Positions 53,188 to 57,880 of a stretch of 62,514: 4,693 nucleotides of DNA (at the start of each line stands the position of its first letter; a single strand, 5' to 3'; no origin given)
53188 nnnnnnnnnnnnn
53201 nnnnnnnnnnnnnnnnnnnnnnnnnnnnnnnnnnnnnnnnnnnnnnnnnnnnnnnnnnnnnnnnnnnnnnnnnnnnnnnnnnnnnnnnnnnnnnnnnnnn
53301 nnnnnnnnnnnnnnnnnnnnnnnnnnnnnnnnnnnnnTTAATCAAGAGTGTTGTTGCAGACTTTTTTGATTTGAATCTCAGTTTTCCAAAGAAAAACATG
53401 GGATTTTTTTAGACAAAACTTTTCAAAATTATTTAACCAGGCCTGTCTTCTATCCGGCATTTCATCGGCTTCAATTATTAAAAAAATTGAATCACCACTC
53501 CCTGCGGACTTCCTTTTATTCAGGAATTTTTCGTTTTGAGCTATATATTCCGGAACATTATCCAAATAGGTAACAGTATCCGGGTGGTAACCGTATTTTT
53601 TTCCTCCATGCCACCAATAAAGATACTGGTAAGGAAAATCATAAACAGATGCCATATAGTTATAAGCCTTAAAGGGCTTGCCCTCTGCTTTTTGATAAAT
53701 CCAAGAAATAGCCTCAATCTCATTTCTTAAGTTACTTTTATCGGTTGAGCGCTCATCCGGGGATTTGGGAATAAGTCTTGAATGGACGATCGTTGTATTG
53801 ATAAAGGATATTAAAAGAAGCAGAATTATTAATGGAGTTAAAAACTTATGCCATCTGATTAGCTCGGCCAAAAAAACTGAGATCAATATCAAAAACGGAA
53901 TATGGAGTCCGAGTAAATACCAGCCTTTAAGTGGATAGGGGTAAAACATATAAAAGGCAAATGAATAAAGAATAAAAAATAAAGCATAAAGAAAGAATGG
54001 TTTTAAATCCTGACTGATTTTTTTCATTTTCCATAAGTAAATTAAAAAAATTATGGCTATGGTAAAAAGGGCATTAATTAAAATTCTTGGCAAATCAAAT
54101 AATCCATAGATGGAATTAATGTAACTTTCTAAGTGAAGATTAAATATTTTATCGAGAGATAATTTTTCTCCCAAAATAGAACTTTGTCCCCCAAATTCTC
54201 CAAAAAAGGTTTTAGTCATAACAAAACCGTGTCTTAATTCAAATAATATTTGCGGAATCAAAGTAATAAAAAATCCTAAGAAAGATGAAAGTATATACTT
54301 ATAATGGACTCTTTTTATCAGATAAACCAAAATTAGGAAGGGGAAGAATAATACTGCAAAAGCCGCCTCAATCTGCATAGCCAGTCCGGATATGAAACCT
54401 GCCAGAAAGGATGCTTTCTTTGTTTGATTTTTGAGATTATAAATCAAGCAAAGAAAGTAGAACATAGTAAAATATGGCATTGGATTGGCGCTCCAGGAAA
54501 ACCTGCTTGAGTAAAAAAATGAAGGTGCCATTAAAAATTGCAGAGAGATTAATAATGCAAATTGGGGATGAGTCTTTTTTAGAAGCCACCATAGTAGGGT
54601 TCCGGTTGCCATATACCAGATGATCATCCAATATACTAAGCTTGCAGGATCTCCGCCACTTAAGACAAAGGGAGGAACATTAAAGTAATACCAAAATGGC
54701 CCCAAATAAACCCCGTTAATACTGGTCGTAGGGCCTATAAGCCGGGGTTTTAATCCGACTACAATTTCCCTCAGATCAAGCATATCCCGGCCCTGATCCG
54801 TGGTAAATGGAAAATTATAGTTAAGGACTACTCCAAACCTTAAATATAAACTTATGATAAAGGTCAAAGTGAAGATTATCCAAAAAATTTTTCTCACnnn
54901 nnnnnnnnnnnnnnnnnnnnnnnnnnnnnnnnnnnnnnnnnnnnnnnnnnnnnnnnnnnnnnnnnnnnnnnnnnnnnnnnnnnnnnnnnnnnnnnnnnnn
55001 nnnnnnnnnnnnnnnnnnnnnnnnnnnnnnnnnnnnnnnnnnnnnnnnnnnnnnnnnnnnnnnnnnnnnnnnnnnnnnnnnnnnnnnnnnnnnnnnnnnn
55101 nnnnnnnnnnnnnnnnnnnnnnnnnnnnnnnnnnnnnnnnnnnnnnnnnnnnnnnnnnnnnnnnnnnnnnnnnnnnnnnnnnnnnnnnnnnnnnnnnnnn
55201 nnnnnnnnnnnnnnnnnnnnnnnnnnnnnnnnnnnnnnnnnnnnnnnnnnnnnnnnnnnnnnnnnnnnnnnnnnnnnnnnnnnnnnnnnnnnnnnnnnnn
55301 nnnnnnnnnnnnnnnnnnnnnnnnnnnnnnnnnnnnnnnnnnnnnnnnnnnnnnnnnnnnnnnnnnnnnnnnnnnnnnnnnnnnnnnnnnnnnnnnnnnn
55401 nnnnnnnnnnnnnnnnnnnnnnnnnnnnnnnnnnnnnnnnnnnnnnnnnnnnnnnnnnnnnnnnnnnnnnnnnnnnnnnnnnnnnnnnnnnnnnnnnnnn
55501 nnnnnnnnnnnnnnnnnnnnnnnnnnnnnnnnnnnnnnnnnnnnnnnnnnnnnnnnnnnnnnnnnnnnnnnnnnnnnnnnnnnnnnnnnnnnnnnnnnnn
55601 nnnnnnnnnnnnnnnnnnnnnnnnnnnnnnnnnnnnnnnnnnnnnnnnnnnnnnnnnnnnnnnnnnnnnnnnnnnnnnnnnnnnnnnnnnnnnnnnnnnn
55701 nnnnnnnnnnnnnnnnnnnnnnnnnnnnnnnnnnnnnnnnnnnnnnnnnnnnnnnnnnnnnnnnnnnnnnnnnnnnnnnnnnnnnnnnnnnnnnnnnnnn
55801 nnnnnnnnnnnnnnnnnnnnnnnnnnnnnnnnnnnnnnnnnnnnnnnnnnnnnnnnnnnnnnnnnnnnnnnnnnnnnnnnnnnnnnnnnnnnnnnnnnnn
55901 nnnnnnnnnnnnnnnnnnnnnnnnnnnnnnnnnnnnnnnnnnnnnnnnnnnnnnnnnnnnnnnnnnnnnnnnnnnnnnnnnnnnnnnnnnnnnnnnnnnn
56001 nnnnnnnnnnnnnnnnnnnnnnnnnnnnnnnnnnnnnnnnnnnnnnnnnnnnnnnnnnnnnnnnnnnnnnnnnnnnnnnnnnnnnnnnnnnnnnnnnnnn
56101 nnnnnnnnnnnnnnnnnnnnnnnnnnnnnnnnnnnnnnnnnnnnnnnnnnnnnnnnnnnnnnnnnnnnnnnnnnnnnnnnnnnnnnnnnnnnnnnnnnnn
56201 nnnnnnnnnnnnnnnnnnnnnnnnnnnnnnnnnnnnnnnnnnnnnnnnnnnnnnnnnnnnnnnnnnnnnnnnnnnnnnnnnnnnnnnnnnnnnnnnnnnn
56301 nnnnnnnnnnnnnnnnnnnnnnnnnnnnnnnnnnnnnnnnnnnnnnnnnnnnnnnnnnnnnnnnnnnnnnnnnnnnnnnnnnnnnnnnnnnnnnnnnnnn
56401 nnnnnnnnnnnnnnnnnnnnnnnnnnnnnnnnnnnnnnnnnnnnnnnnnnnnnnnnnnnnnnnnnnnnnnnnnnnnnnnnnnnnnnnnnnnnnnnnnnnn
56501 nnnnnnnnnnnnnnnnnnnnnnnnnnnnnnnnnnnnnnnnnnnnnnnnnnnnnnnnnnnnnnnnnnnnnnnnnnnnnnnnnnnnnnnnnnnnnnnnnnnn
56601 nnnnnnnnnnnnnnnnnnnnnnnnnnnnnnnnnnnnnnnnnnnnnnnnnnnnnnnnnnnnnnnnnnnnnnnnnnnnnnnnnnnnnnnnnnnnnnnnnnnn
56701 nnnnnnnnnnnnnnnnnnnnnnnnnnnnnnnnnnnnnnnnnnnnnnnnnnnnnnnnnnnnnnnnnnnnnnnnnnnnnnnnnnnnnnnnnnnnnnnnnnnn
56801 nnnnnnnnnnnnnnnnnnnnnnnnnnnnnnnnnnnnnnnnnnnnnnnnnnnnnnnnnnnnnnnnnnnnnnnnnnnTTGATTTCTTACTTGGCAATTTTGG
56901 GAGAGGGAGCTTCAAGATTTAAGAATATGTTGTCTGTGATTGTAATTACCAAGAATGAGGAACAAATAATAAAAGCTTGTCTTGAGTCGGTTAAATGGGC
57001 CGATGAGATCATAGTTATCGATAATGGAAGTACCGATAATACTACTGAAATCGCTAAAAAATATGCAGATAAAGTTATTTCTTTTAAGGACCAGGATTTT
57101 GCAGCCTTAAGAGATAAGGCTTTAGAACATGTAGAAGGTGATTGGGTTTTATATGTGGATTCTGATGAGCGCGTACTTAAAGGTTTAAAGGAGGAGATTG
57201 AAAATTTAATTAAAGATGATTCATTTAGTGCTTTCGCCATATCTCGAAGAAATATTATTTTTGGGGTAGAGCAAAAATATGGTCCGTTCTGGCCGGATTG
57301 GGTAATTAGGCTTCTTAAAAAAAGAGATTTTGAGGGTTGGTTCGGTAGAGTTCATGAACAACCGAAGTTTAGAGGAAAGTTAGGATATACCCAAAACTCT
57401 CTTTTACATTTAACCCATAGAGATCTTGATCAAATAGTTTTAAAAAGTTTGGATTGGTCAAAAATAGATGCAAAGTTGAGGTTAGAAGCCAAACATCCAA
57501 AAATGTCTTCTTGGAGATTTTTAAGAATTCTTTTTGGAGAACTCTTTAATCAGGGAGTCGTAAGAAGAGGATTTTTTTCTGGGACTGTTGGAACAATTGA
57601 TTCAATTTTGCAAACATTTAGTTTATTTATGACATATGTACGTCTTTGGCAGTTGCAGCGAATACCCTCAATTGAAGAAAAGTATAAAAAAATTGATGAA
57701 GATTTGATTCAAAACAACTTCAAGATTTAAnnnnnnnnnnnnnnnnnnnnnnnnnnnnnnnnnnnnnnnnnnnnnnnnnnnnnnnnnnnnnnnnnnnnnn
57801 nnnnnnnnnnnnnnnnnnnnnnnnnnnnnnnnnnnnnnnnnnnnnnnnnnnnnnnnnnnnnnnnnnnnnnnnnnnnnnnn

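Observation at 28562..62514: Glycosylation island dominated by GT-C enzymes and three lipid-sugar donor synthases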

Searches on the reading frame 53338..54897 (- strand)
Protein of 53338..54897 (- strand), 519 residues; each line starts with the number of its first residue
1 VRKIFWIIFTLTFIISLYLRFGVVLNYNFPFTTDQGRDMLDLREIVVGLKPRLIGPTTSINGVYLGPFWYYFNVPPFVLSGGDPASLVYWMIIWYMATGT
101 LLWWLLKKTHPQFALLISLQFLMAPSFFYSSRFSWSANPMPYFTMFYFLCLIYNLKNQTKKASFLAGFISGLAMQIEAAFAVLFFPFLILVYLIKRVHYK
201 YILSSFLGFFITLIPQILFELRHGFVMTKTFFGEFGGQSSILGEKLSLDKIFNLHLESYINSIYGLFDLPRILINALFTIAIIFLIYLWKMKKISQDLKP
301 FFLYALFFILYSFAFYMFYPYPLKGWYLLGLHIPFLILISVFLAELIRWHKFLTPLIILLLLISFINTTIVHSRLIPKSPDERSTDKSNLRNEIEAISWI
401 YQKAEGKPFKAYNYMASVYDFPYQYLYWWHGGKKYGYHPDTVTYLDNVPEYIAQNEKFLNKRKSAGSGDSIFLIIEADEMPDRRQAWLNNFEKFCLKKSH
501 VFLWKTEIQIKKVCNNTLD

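Call 6: search_protein_families(library=pfam, max_evalue=0.01, proteins=[window:53338-54897:-])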
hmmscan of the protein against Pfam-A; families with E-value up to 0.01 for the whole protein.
window:53338-54897:- (519 aa): 0 families

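Call 21: search_protein_families(library=pfam, max_evalue=10, proteins=[window:53338-54897:-])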
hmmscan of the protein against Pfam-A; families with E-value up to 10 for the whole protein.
window:53338-54897:- (519 aa): 0 families

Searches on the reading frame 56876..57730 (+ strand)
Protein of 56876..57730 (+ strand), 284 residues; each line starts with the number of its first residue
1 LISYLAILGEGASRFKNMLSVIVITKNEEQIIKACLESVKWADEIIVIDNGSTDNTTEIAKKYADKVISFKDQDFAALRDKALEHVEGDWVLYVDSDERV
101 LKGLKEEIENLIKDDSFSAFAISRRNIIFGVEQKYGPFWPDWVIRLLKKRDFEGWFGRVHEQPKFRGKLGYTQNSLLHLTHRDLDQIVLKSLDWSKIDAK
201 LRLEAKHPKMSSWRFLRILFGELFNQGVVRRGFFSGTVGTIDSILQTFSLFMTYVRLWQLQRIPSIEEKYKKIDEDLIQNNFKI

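Call 9: search_protein_families(library=pfam, max_evalue=0.01, proteins=[window:56876-57730:+])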
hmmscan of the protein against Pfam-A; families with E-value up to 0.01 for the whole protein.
window:56876-57730:+ (284 aa): 3 families
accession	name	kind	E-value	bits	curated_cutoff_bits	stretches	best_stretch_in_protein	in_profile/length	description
PF00535.33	Glycos_transf_2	-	1.9e-23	83.6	23.3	1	20-137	1-128/168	Glycosyl transferase family 2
PF13704.12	Glyco_tranf_2_4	-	5.4e-09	36.9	27.5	1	26-98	1-82/98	Glycosyl transferase family 2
PF10111.15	Glyco_tranf_2_2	-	0.00056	19.9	27.3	1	21-98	3-92/276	Glycosyltransferase like family 2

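Call 22: search_protein_families(library=ncbifam, max_evalue=0.01, proteins=[window:56876-57730:+])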
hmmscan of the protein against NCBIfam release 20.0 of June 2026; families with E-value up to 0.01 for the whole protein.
window:56876-57730:+ (284 aa): 15 families
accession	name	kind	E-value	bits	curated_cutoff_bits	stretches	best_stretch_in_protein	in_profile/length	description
TIGR04195.1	S_glycosyl_SunS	equivalog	9.1e-14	51.1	350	1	22-117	62-160/421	SunS family peptide S-glycosyltransferase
NF007482.0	PRK10073.1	equivalog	2.4e-13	49.8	423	1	16-116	5-114/334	glycosyltransferase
TIGR04283.1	glyco_like_mftF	equivalog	4.4e-12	46.1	182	1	19-120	1-107/221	TIGR04283 family arsenosugar biosynthesis glycosyltransferase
NF047683.1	TeichurnBiosyTuaG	equivalog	5.9e-09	35.9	400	1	14-114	3-114/252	teichuronic acid biosynthesis protein TuaG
TIGR04182.1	glyco_TIGR04182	equivalog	8.8e-08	31.9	325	1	20-99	3-84/293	S-layer glycoprotein N-glycosyltransferase AglJ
NF010496.0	PRK13915.1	equivalog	1.2e-07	31.1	262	1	16-97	30-126/307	glucosyl-3-phosphoglycerate synthase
NF038302.1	EPS_HpsE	equivalog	4.1e-07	29.3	300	1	35-98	28-97/307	hormogonium polysaccharide biosynthesis glycosyltransferase HpsE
NF041875.1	EPS_EpsD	equivalog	5.4e-07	29.3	370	1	19-107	1-99/325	exopolysaccharide biosynthesis glycosyltransferase EpsD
TIGR03965.1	mycofact_glyco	equivalog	1.6e-06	27.3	280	1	17-106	74-173/467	mycofactocin biosynthesis glycosyltransferase MftF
NF050050.1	ProtGlycPglI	equivalog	9.2e-06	25.2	500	1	17-107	2-103/306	GalNAc(5)-diNAcBac-PP-undecaprenol beta-1,3-glucosyltransferase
NF045692.1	OglycostaseCruG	equivalog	6.5e-05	22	600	1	18-71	42-99/386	2'-O-glycosyltransferase CruG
NF041391.1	DPhHxTase_Halo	equivalog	0.00013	21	375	1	25-98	3-79/213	dolichyl-phosphate hexose transferase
TIGR03937.1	PgaC_IcaA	equivalog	0.00058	18.9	422.3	1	17-98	45-136/407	poly-beta-1,6-N-acetyl-D-glucosamine synthase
NF053739.1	GlytfEpsEBac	equivalog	0.00078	18.5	450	1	20-101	4-96/265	glycosyltransferase EpsE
TIGR03469.1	HpnB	hypoth_equivalog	0.0059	15.7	379.25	1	19-67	46-99/386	hopene-associated glycosyltransferase HpnB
